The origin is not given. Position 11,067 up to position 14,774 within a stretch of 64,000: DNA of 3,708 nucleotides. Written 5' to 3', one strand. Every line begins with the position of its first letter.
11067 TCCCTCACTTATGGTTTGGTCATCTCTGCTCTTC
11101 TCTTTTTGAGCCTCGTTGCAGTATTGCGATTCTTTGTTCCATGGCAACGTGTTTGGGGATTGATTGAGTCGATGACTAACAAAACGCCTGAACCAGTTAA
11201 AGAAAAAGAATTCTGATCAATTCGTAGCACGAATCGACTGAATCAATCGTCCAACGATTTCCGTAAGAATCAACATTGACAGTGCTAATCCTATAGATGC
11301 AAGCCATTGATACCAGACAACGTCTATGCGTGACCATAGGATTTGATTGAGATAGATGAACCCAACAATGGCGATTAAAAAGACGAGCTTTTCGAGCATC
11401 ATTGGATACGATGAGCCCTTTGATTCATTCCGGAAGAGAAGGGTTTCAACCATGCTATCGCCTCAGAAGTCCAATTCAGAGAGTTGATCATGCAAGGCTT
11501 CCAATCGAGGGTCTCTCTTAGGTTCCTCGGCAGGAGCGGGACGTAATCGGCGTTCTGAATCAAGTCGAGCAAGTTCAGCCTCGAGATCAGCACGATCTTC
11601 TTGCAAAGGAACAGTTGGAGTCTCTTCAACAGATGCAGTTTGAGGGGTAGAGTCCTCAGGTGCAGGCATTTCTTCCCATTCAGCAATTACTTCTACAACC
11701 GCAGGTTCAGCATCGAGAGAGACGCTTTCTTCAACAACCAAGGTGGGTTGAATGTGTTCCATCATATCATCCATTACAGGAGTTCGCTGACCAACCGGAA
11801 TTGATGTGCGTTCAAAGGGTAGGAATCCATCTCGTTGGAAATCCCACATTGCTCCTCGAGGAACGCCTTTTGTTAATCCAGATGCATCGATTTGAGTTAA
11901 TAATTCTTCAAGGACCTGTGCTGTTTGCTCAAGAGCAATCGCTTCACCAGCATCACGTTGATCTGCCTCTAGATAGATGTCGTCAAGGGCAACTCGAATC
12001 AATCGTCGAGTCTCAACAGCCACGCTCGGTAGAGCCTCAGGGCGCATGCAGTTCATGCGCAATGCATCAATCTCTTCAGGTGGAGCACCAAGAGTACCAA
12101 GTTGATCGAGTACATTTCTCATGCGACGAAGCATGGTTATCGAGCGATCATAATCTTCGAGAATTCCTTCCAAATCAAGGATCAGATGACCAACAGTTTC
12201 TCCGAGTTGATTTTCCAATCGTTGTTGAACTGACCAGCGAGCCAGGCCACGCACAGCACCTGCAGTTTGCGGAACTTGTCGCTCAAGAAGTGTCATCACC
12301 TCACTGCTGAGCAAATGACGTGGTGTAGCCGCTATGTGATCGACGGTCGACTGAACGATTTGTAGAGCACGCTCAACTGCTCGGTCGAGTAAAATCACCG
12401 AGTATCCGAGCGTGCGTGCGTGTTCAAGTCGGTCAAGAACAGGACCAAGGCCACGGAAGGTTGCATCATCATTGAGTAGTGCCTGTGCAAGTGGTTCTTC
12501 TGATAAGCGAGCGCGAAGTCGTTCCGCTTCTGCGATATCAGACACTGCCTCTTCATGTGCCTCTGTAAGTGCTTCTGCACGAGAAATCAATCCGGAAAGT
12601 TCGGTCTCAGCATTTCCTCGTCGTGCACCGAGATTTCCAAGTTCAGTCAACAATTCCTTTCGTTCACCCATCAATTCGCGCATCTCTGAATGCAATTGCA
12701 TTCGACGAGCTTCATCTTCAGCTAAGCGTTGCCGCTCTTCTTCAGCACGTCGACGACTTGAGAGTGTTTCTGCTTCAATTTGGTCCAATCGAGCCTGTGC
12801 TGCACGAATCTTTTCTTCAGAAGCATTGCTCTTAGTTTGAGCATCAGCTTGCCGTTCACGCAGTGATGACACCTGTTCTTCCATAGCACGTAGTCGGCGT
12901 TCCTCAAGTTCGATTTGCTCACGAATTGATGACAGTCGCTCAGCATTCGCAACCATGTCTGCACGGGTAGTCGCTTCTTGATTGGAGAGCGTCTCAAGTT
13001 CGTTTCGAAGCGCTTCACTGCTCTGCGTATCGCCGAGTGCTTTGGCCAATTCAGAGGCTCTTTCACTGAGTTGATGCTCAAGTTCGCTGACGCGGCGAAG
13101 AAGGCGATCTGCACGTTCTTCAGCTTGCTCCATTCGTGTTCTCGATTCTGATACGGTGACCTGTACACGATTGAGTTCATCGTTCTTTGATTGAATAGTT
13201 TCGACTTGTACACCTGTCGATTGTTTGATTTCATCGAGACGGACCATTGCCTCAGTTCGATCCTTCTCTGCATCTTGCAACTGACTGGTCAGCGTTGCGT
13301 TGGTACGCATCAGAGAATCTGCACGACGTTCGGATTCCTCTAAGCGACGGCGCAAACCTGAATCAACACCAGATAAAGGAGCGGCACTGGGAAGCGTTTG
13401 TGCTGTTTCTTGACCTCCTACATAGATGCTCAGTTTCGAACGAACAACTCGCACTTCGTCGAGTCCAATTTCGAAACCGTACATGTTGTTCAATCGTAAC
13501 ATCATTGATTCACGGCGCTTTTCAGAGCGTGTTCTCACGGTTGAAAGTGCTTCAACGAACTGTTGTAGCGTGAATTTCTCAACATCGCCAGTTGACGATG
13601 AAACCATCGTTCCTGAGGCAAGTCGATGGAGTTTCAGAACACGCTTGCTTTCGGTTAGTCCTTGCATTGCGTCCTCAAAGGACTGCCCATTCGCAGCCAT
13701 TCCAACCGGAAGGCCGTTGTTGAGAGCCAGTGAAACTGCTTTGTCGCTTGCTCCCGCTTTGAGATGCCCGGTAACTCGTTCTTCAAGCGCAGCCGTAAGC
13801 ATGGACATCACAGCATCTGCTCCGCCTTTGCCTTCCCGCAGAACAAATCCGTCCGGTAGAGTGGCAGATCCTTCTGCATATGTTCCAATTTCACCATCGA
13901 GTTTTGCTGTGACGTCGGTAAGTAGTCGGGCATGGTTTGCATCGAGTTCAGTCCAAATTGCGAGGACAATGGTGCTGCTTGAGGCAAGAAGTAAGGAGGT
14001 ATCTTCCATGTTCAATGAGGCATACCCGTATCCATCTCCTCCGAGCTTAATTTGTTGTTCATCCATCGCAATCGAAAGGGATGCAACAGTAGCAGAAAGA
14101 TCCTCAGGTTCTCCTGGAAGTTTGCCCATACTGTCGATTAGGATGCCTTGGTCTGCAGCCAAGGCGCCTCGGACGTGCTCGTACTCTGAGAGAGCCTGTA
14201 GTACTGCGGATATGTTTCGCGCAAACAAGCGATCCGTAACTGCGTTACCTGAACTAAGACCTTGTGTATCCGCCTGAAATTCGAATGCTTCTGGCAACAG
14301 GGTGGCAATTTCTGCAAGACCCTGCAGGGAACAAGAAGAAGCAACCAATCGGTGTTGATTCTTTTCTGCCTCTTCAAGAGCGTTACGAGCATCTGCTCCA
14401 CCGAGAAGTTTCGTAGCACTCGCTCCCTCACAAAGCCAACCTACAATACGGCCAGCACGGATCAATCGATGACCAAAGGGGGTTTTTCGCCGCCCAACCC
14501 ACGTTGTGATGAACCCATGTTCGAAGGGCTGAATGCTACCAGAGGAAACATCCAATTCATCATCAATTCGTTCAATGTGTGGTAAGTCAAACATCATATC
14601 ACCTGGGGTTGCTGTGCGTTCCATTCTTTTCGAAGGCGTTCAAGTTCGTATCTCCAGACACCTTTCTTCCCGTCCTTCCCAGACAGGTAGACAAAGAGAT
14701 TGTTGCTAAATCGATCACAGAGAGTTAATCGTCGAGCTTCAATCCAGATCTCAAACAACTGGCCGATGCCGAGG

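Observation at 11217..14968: Roadblock/LC7-like protein, giant Roadblock + PATAN-like + coiled-coil protein and a 2-TM micro-protein in one operon, with no GTPase partner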

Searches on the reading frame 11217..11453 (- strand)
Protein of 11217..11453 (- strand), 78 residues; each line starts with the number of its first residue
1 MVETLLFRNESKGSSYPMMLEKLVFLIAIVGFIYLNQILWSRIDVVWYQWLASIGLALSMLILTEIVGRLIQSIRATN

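Call 3: search_protein_families(library=pfam, proteins=[window:11217-11453:-], max_evalue=1)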
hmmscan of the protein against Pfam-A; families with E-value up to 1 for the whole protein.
window:11217-11453:- (78 aa): 1 family
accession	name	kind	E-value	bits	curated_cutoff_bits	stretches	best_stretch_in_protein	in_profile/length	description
PF00689.26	Cation_ATPase_C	-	0.0035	17.6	27.3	1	22-67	128-172/175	Cation transporting ATPase, C-terminus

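Call 4: search_protein_families(library=ncbifam, proteins=[window:11217-11453:-], max_evalue=1)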
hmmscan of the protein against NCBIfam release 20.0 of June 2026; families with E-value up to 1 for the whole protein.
window:11217-11453:- (78 aa): 0 families

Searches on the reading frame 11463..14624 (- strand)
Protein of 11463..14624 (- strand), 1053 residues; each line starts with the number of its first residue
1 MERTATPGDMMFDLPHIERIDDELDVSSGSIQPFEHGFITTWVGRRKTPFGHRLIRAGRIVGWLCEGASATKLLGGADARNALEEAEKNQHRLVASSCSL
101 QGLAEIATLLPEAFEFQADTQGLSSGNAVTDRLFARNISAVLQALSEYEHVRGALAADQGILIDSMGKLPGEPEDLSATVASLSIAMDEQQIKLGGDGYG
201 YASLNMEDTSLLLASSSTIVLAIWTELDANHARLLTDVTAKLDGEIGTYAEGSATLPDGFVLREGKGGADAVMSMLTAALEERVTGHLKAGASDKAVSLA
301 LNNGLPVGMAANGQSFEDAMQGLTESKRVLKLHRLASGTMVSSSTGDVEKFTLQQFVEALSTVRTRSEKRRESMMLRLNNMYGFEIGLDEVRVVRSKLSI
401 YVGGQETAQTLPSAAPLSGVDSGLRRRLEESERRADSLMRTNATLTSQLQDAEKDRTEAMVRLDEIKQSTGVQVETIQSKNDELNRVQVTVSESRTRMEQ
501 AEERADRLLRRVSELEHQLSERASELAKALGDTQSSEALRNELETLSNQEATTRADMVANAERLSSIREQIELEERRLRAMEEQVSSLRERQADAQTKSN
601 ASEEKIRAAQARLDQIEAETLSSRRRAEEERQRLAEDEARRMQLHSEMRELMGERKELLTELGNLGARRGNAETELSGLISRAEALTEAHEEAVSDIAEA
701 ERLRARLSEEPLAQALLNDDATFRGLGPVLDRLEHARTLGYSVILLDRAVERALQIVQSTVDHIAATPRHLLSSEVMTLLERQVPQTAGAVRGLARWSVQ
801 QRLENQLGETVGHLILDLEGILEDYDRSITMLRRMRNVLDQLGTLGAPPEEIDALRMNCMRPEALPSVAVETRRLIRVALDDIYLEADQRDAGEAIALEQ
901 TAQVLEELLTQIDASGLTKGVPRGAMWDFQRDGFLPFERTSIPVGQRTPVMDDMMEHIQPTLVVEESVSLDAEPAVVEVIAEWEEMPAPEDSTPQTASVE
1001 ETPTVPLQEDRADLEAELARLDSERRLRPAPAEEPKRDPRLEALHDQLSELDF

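Call 3: search_protein_families(library=pfam, proteins=[window:11463-14624:-], max_evalue=1)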
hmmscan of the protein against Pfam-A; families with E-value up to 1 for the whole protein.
window:11463-14624:- (1053 aa): 2 families
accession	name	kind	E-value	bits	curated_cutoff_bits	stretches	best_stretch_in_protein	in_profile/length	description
PF25217.1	CreS_N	-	0.027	15.5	27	1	451-487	20-56/80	Crescentin, N-terminal segment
PF23177.1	bHLH_IRO3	-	0.9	10.3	27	0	884-913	31-60/80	Iron-related transcription factor 3 bHLH domain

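Call 4: search_protein_families(library=ncbifam, proteins=[window:11463-14624:-], max_evalue=1)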
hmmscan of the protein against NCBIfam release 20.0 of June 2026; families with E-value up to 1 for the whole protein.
window:11463-14624:- (1053 aa): 11 families
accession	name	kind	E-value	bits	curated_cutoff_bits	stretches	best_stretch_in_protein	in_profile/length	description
TIGR02168.1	SMC_prok_B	equivalog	1.9e-12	45.8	567.35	1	430-699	676-942/1181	chromosome segregation protein SMC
NF002572.0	PRK02224.1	equivalog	1.7e-10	39.9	1087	1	433-674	206-447/888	DNA double-strand break repair ATPase Rad50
TIGR02169.1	SMC_prok_A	equivalog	2.2e-09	35.6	729.4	1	430-711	672-948/1165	chromosome segregation protein SMC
NF041035.1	Rad50_Halo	equivalog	0.00063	18.2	1000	1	431-673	204-446/883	DNA double-strand break repair ATPase Rad50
NF045487.1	ASRP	equivalog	0.0037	15.9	300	2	527-710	114-299/593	archaea-specific SMC-related protein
NF041034.1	Rad50_Sulf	equivalog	0.0057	14.6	1000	1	429-716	443-722/872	DNA double-strand break repair ATPase Rad50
NF045780.1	TrlF_fam_ATP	equivalog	0.0058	15.4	350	1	445-709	440-701/944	TrlF family AAA-like ATPase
NF003034.1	PRK03918.1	equivalog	0.019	12.9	700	2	476-673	173-365/878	DNA double-strand break repair ATPase Rad50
TIGR04523.1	Mplasa_alph_rch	subfamily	0.037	11.9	270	1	442-686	407-643/745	helix-rich protein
TIGR04145.2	Firmicu_CTERM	equivalog_domain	0.065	13.1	50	1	439-496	107-165/191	Firmicu-CTERM sorting domain-containing protein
TIGR04320.1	Surf_Exclu_PgrA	domain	0.26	10.6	70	1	556-651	253-348/360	SEC10/PgrA surface exclusion domain-containing protein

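Call 5: find_homologous_proteins(query=window:11463-14624:-)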
Query window:11463-14624:- (1053 aa): 329 proteins with E <= 0.001 among 8000 candidates; the best 120 are listed.
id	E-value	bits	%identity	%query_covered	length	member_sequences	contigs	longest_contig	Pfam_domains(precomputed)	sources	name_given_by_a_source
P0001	0.0e+0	2199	99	100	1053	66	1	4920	-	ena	-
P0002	0.0e+0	2146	96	100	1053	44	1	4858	-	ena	-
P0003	0.0e+0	2139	96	100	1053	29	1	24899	-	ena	-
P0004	0.0e+0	2128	97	99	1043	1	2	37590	-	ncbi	ncbi:MAG: hypothetical protein ACPIBN_02295 [Candidatus Poseidoniaceae archaeon]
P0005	0.0e+0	1954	87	100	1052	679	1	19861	-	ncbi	-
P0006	0.0e+0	1952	88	99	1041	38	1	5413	-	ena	-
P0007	0.0e+0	1948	88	99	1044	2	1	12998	-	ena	-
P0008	0.0e+0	1945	88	99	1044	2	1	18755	-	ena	-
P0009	0.0e+0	1941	88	99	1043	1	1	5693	-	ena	-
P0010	0.0e+0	1939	87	99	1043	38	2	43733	-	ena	-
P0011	0.0e+0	1939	88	99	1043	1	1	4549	-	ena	-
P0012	0.0e+0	1935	88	99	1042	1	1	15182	-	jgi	-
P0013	0.0e+0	1935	88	99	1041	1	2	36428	-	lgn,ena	-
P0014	0.0e+0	1935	88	99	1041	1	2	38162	-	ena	-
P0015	0.0e+0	1935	88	99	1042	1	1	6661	-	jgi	-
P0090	0.0e+0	1113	54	99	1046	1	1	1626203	-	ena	-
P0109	0.0e+0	1109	55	99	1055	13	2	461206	-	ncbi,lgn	-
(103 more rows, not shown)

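Call 27: find_encoding_contigs(protein=P0109, flank=10000, max_places=2)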
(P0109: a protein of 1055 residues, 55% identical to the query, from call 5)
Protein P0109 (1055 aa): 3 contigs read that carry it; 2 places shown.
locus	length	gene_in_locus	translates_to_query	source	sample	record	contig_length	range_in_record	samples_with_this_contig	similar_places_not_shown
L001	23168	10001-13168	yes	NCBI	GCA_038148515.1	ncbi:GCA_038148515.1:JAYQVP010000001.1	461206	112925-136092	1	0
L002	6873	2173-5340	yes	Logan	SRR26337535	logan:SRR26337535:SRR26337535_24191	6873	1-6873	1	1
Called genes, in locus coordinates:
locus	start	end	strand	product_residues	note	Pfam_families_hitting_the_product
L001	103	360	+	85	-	-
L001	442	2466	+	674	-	PF07973:tRNA_SAD, PF00587:tRNA-synt_2b, PF03129:HGTP_anticodon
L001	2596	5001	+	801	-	-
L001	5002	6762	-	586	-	-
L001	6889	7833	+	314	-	PF02729:OTCace_N, PF00185:OTCace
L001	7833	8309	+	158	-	PF01948:PyrI, PF02748:PyrI_C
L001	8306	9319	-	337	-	PF22082:TtuA_LIM_N, PF01171:ATP_bind_3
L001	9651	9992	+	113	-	-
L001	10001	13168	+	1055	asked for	-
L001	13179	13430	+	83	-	-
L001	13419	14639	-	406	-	-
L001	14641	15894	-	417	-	PF01882:DUF58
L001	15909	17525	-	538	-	PF14258:DUF4350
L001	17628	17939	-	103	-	PF05239:PRC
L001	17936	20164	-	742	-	PF02359:CDC48_N, PF02933:CDC48_2, PF05496:RuvB_N, PF00004:AAA, PF07724:AAA_2 (weak), PF17862:AAA_lid_3, PF00004:AAA, PF17862:AAA_lid_3, +21 more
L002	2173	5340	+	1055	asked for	-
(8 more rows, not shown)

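Call 28: find_encoding_contigs(protein=P0090, flank=10000, max_places=2)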
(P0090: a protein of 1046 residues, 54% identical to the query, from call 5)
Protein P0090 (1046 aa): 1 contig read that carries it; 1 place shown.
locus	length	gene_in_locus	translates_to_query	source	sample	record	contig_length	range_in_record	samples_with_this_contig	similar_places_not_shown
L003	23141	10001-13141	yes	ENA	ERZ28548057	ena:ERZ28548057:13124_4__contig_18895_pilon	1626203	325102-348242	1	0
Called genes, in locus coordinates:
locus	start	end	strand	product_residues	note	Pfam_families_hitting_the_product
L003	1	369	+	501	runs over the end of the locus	PF00289:Biotin_carb_N, PF02222:ATP-grasp, PF02786:CPSase_L_D2, PF07478:Dala_Dala_lig_C, PF02785:Biotin_carb_C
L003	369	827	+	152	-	PF25919:BSH_CusB (faint), PF25984:BSH_YknX (faint), PF00364:Biotin_lipoyl, PF25917:BSH_RND, PF25973:BSH_CzcB (faint), PF25997:BSH_YhbJ (weak)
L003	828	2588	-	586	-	-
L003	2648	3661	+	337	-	PF02729:OTCace_N, PF00185:OTCace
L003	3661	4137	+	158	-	PF01948:PyrI, PF02748:PyrI_C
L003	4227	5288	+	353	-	PF01594:AI-2E_transport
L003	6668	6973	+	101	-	PF01035:DNA_binding_1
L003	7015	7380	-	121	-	-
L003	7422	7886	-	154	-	PF27546:MICAH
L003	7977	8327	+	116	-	PF12680:SnoaL_2, PF14534:DUF4440 (weak)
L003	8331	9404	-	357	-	PF22082:TtuA_LIM_N, PF01171:ATP_bind_3 (faint)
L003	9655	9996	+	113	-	-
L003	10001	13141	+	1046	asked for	-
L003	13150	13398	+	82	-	-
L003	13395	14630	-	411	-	-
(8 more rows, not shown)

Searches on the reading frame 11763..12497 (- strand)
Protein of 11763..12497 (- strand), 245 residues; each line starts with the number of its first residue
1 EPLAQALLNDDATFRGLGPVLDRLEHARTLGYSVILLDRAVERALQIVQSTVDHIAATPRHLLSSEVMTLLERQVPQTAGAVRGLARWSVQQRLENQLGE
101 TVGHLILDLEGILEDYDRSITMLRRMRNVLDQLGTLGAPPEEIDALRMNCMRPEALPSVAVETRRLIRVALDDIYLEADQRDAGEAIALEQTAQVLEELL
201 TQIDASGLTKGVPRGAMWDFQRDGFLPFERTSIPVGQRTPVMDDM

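Call 41: search_solved_structures(query=A5, max_evalue=10)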
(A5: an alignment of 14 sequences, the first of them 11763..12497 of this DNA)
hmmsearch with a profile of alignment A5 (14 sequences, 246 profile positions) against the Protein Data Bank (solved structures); distinct sequences matched with E-value up to 10: 5.
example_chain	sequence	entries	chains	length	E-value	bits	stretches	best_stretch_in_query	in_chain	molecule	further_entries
1orj_A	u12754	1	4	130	0.028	17.2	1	108-178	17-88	flagellar protein FliS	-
1ory_A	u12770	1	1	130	0.032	17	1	109-178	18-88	flagellar protein FliS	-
4iwb_A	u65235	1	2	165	0.062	16.1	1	109-178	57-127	FliC, FliS chimera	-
4oqz_A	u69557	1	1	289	1.4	11.6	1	12-72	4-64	Putative oxidoreductase YfjR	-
4uos_A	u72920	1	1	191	3.2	10.5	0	97-140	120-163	DESIGNED HELICAL BUNDLE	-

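Call 42: search_protein_families(library=pfam, alignment_id=A5, max_evalue=10)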
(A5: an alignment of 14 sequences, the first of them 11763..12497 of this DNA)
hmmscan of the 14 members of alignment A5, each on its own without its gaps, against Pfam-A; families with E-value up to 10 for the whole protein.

A. member 1, window:11763-12497:- (245 aa): 1 family
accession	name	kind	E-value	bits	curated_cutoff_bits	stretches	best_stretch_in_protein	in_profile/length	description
PF23177.1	bHLH_IRO3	-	0.058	14.1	27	1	175-204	31-60/80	Iron-related transcription factor 3 bHLH domain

B. families by the number of members that match (of 14 scanned): 20 families
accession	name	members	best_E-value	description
PF23177.1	bHLH_IRO3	6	0.0072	Iron-related transcription factor 3 bHLH domain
PF02609.21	Exonuc_VII_S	4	0.0085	Exonuclease VII small subunit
PF12896.12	ANAPC4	3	0.015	Anaphase-promoting complex, cyclosome, subunit 4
PF22913.1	NBAS_11th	2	0.012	NBAS subunit of NRZ tethering complex, C-terminal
PF04609.17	MCR_C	2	0.026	Methyl-coenzyme M reductase operon protein C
PF23922.1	DUF7261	2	0.088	Family of unknown function (DUF7261)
PF23153.1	Aip3p_Bud6_N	1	0.00071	Aip3p/Bud6 N-terminal domain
PF05192.23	MutS_III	1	0.0013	MutS domain III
PF07464.16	ApoLp-III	1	0.0051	Apolipophorin-III precursor (apoLp-III)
PF09536.15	DUF2378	1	0.042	Protein of unknown function (DUF2378)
PF02536.19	mTERF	1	0.046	mTERF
PF11887.13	Mce4_CUP1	1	0.053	Cholesterol uptake porter CUP1 of Mce4, putative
PF19836.4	DUF6315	1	0.075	Family of unknown function (DUF6315)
PF21037.2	CCDC138_cc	1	0.14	Coiled-coil-domain-containing protein 138, coiled-coil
PF23174.1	bHLH_ILI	1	0.15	ILI bHLH domain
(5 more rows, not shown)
